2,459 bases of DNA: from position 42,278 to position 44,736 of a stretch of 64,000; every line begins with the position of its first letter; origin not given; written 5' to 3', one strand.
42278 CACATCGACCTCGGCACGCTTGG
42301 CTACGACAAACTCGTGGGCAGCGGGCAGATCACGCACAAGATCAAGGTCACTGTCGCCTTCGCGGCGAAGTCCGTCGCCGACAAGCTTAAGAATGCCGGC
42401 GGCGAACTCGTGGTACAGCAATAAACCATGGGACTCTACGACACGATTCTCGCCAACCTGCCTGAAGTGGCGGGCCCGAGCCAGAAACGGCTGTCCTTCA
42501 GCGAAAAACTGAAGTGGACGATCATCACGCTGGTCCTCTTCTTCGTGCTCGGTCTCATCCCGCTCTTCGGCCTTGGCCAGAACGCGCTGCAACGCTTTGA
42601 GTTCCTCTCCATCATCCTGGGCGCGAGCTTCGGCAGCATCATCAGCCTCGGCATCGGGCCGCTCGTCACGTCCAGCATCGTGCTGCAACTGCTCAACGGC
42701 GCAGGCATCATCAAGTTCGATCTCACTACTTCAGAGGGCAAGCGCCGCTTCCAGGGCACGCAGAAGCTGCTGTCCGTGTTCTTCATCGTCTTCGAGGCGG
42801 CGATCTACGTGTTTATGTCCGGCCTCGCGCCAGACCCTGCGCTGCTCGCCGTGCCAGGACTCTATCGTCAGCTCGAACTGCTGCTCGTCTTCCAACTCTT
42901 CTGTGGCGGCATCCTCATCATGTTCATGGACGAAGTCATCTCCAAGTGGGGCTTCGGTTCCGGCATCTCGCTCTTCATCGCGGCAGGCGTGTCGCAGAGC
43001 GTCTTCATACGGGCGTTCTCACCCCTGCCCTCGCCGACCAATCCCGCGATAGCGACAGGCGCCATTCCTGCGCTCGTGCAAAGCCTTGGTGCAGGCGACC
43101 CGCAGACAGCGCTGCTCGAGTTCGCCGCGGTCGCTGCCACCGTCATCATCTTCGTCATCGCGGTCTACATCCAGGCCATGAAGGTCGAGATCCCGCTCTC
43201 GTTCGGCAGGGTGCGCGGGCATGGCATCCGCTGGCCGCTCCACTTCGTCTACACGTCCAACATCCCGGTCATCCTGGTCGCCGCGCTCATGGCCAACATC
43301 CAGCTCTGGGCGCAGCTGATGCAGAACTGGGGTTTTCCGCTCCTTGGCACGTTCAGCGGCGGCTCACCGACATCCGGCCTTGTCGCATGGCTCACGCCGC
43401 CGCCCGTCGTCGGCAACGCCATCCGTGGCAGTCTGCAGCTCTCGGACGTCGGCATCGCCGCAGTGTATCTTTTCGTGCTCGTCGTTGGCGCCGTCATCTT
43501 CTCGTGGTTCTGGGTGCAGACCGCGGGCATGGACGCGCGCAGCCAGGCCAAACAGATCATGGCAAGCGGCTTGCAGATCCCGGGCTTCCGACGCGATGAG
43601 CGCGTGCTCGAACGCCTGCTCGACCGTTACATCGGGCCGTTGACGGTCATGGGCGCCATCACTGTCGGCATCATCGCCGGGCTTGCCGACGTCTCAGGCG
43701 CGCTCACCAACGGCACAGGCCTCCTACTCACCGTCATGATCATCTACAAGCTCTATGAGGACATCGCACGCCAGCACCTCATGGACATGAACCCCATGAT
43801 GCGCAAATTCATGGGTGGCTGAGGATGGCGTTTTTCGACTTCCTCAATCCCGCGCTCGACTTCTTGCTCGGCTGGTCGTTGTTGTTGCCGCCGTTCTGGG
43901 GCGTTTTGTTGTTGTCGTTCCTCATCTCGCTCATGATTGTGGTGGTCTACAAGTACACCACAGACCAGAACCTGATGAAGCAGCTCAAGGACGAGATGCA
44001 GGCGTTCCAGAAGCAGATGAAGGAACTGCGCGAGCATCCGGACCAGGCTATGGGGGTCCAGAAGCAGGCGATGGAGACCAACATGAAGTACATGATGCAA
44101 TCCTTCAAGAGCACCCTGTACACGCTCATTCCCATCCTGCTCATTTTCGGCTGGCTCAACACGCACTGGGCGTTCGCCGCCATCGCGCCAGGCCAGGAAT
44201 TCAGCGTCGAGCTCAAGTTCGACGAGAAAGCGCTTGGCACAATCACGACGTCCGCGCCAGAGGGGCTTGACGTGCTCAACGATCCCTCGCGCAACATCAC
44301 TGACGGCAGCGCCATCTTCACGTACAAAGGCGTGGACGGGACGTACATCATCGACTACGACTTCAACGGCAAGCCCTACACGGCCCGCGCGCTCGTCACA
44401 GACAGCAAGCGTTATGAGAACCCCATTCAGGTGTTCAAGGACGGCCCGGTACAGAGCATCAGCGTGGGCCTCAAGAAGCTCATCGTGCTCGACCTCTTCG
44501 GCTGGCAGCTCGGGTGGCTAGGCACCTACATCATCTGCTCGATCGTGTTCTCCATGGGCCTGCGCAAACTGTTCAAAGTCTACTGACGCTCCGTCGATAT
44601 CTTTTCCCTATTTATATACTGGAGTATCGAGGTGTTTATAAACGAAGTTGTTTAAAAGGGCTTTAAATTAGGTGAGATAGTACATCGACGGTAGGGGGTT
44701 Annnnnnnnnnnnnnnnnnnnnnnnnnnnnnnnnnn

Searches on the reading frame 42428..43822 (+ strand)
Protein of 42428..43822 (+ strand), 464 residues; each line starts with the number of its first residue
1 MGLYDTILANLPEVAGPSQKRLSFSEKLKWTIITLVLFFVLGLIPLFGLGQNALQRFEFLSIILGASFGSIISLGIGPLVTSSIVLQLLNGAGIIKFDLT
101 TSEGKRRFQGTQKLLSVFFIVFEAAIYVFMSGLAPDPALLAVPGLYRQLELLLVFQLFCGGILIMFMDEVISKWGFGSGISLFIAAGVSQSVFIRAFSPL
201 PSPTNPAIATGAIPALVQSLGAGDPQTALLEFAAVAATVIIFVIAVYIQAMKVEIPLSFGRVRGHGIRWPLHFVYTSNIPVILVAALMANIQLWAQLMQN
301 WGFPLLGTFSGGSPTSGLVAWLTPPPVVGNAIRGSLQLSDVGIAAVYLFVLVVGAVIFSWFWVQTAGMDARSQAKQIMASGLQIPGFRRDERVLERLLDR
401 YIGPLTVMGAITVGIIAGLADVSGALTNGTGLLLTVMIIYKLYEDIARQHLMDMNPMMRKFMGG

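Call 10: search_protein_families(library=pfam, proteins=[window:42428-43822:+])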
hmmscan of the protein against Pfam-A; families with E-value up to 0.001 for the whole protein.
window:42428-43822:+ (464 aa): 2 families
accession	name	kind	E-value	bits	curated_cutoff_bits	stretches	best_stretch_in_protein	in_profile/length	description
PF00344.25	SecY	-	4.1e-65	220.6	32.2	1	70-443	1-306/306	SecY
PF10559.14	Plug_translocon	-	0.00026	21.1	22.1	1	36-69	1-35/35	Plug domain of Sec61p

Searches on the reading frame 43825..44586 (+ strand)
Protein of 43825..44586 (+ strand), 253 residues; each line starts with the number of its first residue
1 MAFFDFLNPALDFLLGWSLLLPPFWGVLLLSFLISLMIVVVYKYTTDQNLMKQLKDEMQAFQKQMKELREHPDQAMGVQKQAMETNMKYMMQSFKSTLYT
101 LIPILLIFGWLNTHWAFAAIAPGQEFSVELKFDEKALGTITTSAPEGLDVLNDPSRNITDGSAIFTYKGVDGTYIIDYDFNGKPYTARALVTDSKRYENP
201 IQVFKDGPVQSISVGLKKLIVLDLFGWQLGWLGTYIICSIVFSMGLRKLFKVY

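Call 10: search_protein_families(library=pfam, proteins=[window:43825-44586:+])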
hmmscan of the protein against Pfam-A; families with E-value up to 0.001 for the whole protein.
window:43825-44586:+ (253 aa): 4 families
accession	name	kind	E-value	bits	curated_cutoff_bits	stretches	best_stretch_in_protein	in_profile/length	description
PF01956.21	EMC3_TMCO1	-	3.8e-17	63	27.1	1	11-116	4-113/169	Integral membrane protein EMC3/TMCO1-like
PF13858.11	DUF4199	-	2.7e-05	25.1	32.3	1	27-106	74-149/165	Protein of unknown function (DUF4199)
PF02096.25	60KD_IMP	-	4.1e-05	24.1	35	1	25-112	3-85/163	60Kd inner membrane protein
PF09991.14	DUF2232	-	0.00021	21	27.8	1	28-110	92-169/290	Predicted membrane protein (DUF2232)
